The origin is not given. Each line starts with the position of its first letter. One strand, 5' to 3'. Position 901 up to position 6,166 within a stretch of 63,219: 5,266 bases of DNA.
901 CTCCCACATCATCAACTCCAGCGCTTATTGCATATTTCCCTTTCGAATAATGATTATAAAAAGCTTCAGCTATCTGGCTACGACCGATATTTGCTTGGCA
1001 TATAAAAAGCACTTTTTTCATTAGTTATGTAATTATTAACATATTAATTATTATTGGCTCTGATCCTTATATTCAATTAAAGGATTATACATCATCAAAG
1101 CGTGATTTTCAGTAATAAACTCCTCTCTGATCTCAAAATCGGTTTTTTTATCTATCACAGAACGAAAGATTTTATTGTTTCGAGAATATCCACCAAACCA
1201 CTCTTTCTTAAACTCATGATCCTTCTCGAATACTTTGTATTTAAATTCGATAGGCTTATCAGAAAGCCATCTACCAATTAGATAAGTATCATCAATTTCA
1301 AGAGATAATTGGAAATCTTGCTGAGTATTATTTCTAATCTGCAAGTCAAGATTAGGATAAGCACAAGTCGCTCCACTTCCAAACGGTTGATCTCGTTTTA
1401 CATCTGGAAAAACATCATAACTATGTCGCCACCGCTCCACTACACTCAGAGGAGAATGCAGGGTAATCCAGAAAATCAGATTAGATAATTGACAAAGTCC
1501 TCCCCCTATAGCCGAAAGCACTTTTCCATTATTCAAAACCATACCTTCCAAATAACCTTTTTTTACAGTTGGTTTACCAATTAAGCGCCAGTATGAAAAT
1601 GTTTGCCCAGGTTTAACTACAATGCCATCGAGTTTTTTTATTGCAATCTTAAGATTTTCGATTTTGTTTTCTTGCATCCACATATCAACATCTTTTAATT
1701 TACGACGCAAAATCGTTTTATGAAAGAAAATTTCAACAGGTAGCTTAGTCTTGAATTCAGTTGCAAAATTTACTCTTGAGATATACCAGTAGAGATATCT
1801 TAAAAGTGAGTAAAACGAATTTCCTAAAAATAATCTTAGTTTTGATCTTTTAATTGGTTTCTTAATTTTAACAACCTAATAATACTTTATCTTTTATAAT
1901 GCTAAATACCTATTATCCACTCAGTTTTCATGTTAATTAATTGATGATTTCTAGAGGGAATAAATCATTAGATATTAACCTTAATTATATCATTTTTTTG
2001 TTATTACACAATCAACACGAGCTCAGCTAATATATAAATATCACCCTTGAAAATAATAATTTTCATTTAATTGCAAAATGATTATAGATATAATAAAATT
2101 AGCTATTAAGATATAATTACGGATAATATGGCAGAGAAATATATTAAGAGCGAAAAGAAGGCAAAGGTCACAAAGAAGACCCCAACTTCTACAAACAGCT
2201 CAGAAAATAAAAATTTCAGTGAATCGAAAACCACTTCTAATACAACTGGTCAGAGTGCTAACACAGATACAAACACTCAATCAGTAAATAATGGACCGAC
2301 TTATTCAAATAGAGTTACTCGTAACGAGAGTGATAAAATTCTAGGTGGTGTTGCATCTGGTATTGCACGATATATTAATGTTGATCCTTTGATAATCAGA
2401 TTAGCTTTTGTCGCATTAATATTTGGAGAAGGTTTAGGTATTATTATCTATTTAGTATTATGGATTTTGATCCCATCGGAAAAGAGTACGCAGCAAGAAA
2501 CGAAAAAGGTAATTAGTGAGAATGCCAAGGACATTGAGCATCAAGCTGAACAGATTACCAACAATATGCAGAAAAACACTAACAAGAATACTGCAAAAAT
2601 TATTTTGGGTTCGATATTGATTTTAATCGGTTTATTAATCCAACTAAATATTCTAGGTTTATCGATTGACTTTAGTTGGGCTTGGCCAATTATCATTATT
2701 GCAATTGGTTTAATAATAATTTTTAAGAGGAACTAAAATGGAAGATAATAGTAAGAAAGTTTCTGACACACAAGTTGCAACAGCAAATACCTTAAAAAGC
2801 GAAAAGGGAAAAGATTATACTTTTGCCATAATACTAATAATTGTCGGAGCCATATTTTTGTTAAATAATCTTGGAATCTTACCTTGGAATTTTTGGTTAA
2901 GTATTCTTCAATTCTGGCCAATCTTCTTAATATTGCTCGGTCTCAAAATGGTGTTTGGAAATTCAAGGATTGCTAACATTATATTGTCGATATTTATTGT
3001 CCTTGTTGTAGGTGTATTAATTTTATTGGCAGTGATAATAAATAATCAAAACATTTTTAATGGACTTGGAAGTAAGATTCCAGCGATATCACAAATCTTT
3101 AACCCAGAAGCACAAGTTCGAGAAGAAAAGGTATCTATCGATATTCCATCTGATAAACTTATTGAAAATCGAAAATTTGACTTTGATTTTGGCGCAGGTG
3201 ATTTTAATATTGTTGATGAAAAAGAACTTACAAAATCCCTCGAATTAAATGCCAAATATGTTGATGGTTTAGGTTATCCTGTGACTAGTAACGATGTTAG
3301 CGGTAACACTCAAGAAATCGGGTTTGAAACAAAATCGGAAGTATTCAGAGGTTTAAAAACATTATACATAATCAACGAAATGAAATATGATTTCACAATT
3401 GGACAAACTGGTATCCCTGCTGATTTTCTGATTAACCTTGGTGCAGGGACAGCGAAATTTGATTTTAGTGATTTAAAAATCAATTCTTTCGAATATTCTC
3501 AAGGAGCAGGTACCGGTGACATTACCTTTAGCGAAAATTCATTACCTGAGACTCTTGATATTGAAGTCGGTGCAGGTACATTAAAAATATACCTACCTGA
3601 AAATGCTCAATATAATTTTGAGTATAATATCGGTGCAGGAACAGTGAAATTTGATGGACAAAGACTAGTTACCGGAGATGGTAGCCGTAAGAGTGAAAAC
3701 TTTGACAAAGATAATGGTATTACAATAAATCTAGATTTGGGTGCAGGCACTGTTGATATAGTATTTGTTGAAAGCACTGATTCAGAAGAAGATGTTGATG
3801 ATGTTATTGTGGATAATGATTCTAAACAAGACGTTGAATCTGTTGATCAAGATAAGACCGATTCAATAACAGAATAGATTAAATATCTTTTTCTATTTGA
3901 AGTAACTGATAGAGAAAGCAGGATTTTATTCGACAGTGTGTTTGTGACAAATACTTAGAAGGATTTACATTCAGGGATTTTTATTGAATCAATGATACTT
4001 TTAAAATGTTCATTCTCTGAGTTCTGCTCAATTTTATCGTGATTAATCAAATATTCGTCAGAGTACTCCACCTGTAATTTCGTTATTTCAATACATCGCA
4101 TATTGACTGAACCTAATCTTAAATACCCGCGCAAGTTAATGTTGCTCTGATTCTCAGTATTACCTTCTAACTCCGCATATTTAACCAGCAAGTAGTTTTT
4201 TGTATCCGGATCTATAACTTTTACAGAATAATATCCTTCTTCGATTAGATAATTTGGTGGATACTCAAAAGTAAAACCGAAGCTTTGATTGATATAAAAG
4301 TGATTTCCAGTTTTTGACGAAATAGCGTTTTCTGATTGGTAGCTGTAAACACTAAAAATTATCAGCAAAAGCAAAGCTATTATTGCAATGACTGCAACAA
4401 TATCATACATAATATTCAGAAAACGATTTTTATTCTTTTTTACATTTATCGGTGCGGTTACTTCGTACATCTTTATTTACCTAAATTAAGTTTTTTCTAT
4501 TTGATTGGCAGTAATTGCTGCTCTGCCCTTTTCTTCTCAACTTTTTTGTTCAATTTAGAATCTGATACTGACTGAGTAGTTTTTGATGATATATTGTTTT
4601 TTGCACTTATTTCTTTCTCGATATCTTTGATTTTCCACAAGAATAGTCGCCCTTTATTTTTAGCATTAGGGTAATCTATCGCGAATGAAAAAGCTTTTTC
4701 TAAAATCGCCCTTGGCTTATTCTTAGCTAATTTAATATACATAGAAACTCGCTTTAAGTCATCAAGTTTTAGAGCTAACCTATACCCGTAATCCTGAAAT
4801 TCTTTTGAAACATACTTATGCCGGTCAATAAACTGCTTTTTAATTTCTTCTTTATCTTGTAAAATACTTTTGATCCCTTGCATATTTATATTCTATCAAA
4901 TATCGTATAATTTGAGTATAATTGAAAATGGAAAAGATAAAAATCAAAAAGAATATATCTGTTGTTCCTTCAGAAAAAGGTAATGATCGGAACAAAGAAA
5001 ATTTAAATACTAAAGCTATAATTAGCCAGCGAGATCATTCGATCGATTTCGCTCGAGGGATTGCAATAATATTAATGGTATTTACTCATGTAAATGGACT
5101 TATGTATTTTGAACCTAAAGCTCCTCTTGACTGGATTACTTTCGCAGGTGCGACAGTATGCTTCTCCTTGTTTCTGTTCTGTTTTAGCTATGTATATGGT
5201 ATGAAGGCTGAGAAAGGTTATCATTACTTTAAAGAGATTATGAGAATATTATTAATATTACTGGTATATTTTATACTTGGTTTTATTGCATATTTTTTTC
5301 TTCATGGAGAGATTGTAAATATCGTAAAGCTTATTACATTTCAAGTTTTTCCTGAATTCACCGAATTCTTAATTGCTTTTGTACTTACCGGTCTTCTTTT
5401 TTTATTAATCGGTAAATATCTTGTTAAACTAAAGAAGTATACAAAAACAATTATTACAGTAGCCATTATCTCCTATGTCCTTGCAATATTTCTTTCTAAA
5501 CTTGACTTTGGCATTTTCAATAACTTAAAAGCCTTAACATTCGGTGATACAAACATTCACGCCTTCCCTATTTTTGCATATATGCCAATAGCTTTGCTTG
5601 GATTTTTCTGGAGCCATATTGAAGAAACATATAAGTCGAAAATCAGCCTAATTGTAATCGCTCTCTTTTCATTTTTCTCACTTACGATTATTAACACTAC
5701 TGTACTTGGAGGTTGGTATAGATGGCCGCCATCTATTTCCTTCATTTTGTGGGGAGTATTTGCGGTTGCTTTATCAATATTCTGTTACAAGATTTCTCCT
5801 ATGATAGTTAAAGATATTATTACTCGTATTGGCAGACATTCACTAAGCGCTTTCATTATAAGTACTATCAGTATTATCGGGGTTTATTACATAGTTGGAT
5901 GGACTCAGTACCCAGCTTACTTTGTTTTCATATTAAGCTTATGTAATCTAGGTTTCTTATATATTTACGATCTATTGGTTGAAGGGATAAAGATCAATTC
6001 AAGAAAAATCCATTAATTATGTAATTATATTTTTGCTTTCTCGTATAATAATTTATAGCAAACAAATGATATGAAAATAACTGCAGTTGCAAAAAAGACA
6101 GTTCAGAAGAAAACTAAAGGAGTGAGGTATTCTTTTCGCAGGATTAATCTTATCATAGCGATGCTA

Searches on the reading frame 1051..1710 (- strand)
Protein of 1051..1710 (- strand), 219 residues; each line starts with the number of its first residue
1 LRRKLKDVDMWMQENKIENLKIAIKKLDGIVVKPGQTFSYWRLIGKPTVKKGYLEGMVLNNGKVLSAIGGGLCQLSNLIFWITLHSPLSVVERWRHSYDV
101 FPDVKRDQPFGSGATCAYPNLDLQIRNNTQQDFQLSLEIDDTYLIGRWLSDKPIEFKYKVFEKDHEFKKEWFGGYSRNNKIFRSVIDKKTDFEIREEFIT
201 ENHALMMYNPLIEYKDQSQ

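Call 86: search_protein_families(library=pfam, proteins=[window:1051-1710:-], max_evalue=0.001)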
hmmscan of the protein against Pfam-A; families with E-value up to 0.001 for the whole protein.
window:1051-1710:- (219 aa): 1 family
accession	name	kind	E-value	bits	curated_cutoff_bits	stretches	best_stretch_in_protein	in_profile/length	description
PF04294.18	VanW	-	9.7e-41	138.7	27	1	15-148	1-129/130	VanW like protein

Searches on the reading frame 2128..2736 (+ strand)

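Call 86: search_protein_families(library=pfam, proteins=[window:2128-2736:+], max_evalue=0.001)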
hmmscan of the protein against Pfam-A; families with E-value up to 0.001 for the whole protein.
window:2128-2736:+ (202 aa): 2 families
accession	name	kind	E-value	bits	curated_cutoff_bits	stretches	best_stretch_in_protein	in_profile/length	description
PF04024.17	PspC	-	6.9e-22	77.5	25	1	62-118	2-58/58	PspC domain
PF22570.1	LiaF-TM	-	2.9e-05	25.3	27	1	158-201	49-94/98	LiaF transmembrane domain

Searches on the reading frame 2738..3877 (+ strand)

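Call 86: search_protein_families(library=pfam, proteins=[window:2738-3877:+], max_evalue=0.001)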
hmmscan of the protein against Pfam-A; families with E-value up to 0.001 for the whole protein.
window:2738-3877:+ (379 aa): 3 families
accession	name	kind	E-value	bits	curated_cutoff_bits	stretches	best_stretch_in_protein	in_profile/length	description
PF18917.5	LiaI-LiaF-like_TM1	-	1.2e-10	41.7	27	1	28-71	2-41/42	LiaI-LiaF-like transmembrane region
PF22570.1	LiaF-TM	-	3.5e-08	34.6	27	1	29-97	2-64/98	LiaF transmembrane domain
PF09922.15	LiaF-like_C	-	0.00077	19.8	29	0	237-341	3-114/114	Cell wall-active antibiotics response LiaF, C-terminal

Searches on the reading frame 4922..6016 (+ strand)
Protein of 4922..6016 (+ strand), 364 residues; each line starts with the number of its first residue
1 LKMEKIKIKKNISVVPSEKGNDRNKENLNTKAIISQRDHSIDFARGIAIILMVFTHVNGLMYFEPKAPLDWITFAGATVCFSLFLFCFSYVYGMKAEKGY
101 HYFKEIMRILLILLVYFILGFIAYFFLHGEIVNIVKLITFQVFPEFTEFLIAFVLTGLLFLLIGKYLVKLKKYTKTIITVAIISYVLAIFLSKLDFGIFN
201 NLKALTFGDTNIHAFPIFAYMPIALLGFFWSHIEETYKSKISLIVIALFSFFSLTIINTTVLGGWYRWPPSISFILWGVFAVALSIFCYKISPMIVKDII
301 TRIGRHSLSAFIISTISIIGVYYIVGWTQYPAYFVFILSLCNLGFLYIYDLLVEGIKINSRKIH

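Call 86: search_protein_families(library=pfam, proteins=[window:4922-6016:+], max_evalue=0.001)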
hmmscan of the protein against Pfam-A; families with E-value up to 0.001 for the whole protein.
window:4922-6016:+ (364 aa): 2 families
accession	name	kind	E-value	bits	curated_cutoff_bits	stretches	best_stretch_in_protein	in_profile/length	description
PF01757.29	Acyl_transf_3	-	4.3e-11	42.9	31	1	39-341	2-321/326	Acyltransferase domain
PF07786.18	HGSNAT_cat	-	5.7e-06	26.5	22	1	37-245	1-196/222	Heparan-alpha-glucosaminide N-acetyltransferase, catalytic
